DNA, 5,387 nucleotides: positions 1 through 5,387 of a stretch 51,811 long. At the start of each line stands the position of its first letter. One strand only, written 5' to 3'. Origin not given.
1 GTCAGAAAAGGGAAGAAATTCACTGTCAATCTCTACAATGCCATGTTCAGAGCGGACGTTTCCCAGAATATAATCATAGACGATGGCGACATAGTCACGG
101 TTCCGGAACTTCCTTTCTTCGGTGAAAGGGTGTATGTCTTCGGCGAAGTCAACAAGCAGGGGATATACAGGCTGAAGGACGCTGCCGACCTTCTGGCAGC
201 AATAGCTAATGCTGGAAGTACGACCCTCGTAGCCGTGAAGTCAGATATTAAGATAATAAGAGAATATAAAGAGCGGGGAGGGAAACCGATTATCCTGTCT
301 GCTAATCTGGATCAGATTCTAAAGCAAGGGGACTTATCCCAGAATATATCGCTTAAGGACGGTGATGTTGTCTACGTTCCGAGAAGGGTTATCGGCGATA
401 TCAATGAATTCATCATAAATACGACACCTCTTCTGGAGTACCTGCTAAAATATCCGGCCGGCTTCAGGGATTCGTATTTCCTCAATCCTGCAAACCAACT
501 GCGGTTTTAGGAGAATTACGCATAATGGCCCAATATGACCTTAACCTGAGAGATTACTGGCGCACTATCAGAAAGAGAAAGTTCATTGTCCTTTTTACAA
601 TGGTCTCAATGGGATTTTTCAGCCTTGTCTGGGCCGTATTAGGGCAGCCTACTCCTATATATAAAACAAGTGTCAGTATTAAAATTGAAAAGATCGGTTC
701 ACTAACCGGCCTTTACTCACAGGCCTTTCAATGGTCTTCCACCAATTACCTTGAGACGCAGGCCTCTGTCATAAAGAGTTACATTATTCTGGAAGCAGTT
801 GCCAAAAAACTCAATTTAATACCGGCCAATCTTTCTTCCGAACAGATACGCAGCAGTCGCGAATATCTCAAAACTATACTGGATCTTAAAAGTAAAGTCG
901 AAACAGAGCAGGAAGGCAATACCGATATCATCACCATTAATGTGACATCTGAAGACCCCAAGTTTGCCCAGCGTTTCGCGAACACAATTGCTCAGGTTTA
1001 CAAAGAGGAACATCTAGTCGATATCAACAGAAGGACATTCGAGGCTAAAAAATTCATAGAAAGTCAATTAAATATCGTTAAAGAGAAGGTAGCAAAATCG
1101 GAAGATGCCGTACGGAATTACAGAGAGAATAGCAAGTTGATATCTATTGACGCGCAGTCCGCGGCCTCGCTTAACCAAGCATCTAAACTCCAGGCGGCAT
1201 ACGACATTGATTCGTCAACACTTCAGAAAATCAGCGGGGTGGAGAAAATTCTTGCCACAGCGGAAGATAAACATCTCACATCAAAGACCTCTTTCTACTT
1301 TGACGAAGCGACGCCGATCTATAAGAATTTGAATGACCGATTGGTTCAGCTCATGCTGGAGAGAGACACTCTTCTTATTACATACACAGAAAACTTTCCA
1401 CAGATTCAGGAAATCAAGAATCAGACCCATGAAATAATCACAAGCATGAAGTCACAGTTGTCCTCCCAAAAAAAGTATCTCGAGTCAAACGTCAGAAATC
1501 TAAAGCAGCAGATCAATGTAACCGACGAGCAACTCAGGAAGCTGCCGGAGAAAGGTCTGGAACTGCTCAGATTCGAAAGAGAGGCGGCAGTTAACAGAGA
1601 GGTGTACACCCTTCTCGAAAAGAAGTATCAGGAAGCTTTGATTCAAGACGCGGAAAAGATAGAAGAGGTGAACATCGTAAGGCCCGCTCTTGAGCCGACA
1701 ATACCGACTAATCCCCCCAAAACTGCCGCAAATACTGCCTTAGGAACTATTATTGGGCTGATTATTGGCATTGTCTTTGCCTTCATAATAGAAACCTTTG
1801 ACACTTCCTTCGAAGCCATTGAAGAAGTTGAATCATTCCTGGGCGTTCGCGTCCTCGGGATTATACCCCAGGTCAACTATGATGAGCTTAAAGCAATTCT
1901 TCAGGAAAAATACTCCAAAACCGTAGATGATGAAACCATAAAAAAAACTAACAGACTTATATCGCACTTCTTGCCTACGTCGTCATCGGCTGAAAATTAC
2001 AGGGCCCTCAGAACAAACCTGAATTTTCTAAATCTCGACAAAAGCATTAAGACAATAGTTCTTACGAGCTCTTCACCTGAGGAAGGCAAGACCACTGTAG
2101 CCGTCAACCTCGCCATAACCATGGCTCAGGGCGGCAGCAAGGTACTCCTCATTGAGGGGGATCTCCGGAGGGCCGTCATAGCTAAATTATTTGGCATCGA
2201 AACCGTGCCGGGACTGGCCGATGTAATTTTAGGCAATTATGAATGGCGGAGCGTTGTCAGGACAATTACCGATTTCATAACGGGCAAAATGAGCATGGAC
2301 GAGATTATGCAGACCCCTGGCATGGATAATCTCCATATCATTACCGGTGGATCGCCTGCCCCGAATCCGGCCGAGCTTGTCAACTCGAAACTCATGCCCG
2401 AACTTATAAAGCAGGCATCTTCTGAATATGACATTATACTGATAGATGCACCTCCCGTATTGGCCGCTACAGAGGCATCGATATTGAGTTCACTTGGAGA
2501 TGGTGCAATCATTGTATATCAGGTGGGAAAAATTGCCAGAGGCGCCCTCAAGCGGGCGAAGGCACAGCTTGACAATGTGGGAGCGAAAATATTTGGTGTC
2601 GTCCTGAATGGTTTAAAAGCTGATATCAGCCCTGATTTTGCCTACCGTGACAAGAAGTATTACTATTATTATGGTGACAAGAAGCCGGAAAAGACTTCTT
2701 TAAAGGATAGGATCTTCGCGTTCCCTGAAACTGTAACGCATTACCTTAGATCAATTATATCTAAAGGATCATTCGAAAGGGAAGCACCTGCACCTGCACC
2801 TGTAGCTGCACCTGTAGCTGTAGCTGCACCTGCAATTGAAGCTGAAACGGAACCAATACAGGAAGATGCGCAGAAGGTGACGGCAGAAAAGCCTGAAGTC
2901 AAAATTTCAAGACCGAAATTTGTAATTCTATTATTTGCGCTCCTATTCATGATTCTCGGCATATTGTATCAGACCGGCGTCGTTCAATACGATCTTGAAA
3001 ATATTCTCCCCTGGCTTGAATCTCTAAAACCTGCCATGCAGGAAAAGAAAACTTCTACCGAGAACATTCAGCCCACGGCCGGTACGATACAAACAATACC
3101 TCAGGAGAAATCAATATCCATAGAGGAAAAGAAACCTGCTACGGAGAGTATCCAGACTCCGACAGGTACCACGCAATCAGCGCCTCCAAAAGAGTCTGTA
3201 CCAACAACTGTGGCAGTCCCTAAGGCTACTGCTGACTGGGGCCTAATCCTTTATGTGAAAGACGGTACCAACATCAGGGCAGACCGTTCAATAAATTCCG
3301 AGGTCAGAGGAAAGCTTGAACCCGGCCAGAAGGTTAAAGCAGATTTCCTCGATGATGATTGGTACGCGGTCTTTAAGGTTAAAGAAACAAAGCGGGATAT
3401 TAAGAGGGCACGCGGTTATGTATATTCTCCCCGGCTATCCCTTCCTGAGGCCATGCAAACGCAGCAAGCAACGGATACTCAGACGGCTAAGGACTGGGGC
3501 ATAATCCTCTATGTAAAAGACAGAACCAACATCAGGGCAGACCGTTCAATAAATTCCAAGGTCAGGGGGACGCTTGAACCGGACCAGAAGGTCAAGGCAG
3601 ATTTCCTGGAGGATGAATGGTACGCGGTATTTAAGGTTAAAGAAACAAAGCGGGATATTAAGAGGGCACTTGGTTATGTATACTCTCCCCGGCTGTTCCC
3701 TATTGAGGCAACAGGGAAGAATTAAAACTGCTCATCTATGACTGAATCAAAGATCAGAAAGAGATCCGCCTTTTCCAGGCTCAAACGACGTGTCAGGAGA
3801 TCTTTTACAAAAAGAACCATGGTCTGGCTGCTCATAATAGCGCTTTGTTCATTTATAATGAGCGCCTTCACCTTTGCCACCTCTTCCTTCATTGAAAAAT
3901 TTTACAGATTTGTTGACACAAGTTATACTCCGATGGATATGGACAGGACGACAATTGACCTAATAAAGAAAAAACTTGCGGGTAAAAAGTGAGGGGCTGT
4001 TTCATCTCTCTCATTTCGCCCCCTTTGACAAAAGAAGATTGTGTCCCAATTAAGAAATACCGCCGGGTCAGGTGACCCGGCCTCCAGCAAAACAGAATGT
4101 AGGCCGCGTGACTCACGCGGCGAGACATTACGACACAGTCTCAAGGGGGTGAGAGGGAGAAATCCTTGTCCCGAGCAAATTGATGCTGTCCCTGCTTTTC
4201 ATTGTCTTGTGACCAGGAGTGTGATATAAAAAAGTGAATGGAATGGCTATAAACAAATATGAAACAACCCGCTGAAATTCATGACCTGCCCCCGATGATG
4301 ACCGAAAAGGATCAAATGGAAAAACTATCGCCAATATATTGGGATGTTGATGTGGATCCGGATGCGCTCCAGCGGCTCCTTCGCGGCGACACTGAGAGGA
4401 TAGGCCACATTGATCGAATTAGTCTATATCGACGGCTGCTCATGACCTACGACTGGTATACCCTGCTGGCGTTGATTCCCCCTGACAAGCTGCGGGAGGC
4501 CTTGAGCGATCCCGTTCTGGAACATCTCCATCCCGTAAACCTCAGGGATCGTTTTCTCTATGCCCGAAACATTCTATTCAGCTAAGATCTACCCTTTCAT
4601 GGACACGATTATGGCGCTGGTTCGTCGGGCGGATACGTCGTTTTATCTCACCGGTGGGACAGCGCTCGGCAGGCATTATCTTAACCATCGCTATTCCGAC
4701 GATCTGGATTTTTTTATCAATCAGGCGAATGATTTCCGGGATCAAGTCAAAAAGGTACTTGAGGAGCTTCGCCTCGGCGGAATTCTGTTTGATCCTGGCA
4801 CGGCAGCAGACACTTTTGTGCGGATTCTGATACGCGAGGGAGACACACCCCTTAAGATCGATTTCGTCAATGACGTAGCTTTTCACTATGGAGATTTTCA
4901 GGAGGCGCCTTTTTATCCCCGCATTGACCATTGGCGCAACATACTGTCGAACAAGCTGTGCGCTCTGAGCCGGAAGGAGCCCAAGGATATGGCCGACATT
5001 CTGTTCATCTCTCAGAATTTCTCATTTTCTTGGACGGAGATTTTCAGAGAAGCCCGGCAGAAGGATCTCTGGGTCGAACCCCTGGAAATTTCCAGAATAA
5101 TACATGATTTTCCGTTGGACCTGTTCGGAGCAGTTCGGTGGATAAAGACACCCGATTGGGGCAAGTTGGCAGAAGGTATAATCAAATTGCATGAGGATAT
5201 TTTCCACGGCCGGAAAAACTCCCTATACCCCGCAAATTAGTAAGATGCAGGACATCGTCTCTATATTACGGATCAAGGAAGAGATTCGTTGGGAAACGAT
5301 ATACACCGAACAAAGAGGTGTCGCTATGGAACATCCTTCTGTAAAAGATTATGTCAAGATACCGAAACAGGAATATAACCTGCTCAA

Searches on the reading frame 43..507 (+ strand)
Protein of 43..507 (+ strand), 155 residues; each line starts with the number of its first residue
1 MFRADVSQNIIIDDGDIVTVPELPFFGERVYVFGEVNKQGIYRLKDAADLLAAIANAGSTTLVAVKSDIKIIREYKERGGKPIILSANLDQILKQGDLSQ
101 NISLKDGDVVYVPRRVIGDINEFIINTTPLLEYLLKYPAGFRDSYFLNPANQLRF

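Call 3: search_protein_families(library=pfam, proteins=[window:43-507:+], max_evalue=0.01)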
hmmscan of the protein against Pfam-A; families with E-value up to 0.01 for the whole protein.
window:43-507:+ (155 aa): 2 families
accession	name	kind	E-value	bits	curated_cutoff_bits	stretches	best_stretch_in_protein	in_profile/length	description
PF22461.2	SLBB_2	-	2.1e-09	37.8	27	1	29-112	2-79/79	SLBB domain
PF10531.15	SLBB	-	2.8e-07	30.7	27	1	29-83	1-52/55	SLBB domain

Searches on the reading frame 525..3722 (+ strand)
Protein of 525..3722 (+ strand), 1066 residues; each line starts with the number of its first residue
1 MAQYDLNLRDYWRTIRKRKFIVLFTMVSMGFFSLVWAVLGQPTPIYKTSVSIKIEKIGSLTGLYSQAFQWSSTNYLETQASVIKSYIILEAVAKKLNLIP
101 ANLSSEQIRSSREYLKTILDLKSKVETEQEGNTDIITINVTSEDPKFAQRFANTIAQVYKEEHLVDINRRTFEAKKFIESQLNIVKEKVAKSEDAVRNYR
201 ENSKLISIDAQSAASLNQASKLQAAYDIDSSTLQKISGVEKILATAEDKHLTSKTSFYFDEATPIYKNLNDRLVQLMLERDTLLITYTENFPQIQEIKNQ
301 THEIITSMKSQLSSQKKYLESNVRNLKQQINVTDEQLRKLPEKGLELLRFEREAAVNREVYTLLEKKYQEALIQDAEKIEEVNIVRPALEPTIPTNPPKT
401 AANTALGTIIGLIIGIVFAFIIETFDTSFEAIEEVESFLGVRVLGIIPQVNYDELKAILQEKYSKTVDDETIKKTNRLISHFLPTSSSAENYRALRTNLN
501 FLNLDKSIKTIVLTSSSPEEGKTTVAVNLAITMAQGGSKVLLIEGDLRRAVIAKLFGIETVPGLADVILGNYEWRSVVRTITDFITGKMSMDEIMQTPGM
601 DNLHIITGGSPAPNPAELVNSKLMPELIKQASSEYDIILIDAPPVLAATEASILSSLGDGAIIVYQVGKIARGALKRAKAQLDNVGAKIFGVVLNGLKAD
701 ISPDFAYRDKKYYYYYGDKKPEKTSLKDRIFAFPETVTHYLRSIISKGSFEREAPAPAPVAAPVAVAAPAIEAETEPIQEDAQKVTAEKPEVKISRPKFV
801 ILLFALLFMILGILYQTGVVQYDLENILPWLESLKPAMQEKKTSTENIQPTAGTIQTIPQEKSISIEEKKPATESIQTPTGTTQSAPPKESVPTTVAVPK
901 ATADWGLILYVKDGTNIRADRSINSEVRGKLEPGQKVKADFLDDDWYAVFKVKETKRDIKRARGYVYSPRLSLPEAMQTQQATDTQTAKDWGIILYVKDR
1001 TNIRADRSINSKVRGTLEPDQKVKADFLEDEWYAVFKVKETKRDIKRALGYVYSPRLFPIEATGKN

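Call 3: search_protein_families(library=pfam, proteins=[window:525-3722:+], max_evalue=0.01)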
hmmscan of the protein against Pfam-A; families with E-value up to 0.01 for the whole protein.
window:525-3722:+ (1066 aa): 7 families
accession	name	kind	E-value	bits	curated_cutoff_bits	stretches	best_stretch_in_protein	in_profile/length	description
PF13614.12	AAA_31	-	1.6e-12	48.2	27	1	519-675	12-157/177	AAA domain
PF13807.11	GNVR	-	5e-11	42.8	27.7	1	346-421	5-79/82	G-rich domain on putative tyrosine kinase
PF10609.15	ParA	-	1.5e-09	38.1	27.1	1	513-695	8-173/246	NUBPL iron-transfer P-loop NTPase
PF08239.17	SH3_3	-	1.4e-08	35.2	27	1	913-969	1-51/54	Bacterial SH3 domain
PF01656.29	CbiA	-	1e-07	32.4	25.4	1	511-696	1-82/125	CobQ/CobB/MinD/ParA nucleotide binding domain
PF02706.20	Wzz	-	2.5e-05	24.9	25.5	1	6-96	3-91/91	Chain length determinant protein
PF09140.17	MipZ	-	0.0029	17.4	20.7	0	510-556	2-48/262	ATPase MipZ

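Call 19: search_protein_families(library=ncbifam, proteins=[window:525-3722:+], max_evalue=0.00001)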
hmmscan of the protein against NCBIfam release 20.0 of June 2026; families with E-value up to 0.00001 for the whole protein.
window:525-3722:+ (1066 aa): 16 families
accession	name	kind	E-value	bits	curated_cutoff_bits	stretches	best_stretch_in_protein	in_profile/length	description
NF007350.0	PRK09841.1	equivalog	2.7e-53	181.2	1248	1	266-719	293-725/726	tyrosine-protein kinase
NF008568.0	PRK11519.1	equivalog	2.8e-52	177.9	1068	1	273-715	299-713/720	tyrosine-protein kinase Wzc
TIGR01005.1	eps_transp_fam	subfamily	1.4e-51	175.7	411.7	1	84-723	104-747/754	exopolysaccharide transport protein family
TIGR01007.1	eps_fam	subfamily_domain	1.8e-50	171.3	108.05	2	578-717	71-204/204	polysaccharide biosynthesis tyrosine autokinase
TIGR03029.1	EpsG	equivalog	4.9e-36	124.3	313.8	2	580-695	158-273/274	chain length determinant protein tyrosine kinase EpsG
TIGR03007.1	pepcterm_ChnLen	equivalog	9.8e-36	123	278.85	2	7-315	2-298/498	XrtA system polysaccharide chain length determinant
TIGR03018.1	pepcterm_TyrKin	hypoth_equivalog_domain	7e-34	117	230.65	1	484-695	7-207/207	XrtA-associated tyrosine autokinase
TIGR03017.1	EpsF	equivalog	2e-21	76.2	422.75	1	12-447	7-443/444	chain length determinant protein EpsF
TIGR01006.1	polys_exp_MPA1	subfamily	7.3e-19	68.1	296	2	373-451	148-225/226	CspC family polysaccharide chain length determinant protein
TIGR01969.1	minD_arch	subfamily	1.2e-11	44.3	201.75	1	510-699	2-172/251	cell division ATPase MinD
TIGR01968.1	minD_bact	equivalog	4.9e-10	39.2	212.9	1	509-647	2-124/261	septum site-determining protein MinD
TIGR01010.1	BexC_CtrB_KpsE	subfamily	7.2e-07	28.6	437.5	1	122-224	119-221/362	polysaccharide export inner-membrane protein, BexC/CtrB/KpsE family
NF053622.1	ATPseBagAMYCTU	equivalog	7.6e-07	28.9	400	1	520-562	18-59/325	ATPase BagA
NF041546.1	ParA_partition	equivalog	3.7e-06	26.6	180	0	521-546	12-37/203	ParA family partition ATPase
NF041136.1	MrpORP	equivalog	8.4e-06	25.3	450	0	510-560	7-57/365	iron-sulfur cluster carrier protein MrpORP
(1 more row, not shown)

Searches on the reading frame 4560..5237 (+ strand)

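Call 3: search_protein_families(library=pfam, proteins=[window:4560-5237:+], max_evalue=0.01)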
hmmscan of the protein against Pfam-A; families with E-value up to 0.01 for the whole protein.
window:4560-5237:+ (226 aa): 1 family
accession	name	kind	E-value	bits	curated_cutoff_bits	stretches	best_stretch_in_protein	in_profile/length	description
PF08843.17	AbiEii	-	4.5e-13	50.1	22.5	1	25-171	12-191/238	Nucleotidyl transferase AbiEii toxin, Type IV TA system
